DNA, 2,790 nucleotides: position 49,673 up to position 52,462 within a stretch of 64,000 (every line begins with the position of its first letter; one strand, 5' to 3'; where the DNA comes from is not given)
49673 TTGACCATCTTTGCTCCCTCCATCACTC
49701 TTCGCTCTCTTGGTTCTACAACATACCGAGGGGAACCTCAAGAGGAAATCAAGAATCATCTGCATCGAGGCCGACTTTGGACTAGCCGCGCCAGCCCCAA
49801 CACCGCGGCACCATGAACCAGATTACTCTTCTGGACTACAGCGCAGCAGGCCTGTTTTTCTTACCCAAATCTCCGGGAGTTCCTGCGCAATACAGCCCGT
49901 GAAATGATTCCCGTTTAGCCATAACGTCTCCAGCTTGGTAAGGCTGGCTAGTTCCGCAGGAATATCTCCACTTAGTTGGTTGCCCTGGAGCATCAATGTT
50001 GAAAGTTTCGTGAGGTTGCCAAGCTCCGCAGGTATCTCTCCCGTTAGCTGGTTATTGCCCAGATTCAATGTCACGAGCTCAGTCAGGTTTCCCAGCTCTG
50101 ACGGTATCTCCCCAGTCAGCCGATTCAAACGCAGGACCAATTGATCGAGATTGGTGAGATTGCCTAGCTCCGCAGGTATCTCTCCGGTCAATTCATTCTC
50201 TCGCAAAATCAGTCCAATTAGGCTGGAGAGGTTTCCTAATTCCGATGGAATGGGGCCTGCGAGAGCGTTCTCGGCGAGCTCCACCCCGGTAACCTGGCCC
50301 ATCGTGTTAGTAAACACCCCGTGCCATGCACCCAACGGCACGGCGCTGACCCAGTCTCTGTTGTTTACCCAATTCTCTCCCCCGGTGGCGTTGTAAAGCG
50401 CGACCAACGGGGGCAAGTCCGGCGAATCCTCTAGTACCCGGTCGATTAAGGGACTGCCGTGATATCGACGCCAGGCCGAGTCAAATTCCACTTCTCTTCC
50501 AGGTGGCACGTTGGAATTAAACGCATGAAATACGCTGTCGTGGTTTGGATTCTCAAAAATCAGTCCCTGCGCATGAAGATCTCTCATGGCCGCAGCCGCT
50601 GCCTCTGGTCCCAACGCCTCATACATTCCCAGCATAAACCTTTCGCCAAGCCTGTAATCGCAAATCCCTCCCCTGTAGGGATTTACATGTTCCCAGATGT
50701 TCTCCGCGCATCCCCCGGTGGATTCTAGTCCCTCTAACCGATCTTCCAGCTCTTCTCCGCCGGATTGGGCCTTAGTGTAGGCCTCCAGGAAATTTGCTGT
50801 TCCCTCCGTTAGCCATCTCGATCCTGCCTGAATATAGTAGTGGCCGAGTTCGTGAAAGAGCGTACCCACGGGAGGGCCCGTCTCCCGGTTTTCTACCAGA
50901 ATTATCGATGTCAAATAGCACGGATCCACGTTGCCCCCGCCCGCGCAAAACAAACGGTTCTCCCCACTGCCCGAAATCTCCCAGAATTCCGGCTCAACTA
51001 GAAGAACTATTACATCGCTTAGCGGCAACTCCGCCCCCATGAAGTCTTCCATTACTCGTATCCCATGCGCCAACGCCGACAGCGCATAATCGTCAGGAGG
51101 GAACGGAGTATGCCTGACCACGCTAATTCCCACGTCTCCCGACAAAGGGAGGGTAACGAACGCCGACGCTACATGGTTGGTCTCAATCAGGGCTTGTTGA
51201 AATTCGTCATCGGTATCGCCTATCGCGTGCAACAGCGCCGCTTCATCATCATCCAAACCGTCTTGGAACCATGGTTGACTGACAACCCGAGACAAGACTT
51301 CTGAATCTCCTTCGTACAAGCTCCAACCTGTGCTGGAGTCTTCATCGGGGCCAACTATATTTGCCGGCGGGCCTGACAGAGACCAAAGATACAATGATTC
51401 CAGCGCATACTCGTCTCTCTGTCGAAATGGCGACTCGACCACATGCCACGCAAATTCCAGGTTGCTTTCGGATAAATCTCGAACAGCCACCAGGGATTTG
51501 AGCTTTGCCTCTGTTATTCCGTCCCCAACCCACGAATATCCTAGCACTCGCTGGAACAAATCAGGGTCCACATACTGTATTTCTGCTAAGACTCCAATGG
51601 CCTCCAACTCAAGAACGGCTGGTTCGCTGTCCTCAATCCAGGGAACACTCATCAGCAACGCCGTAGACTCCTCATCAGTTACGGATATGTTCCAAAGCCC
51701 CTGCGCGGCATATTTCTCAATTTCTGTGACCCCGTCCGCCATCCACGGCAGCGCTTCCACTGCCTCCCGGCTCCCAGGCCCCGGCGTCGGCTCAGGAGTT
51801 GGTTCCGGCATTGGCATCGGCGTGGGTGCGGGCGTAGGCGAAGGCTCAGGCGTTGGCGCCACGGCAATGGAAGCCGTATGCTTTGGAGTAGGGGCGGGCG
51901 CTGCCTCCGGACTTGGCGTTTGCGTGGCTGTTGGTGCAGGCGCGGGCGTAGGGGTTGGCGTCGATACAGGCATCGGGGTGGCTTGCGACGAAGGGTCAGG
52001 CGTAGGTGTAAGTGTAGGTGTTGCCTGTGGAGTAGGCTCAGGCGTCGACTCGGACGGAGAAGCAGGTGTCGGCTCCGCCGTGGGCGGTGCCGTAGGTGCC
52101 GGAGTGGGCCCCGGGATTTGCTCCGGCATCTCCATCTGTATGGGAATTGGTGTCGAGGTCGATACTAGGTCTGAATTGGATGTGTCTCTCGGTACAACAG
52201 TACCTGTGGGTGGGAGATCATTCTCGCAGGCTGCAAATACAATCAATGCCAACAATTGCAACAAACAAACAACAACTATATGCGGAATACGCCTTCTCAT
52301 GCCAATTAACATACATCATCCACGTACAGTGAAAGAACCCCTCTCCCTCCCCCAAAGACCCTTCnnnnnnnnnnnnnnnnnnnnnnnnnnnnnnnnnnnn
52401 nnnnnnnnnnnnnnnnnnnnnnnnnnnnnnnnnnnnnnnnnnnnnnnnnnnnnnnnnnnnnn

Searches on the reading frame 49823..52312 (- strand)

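Call 71: search_protein_families(library=pfam, proteins=[window:49823-52312:-], max_evalue=0.001)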
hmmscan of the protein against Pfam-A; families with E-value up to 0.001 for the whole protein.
window:49823-52312:- (829 aa): 4 families
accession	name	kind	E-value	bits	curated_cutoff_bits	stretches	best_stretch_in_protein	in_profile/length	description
PF00560.39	LRR_1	-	9.8e-15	52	20.6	0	746-767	2-23/23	Leucine Rich Repeat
PF12799.13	LRR_4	-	1.4e-12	47.9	27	3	768-802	1-33/44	Leucine Rich repeats (2 copies)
PF23598.1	LRR_14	-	7.3e-11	41.9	40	1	691-802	42-149/353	Leucine-rich repeat region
PF13855.12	LRR_8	-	5.7e-08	32.8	27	1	745-804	2-61/61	Leucine rich repeat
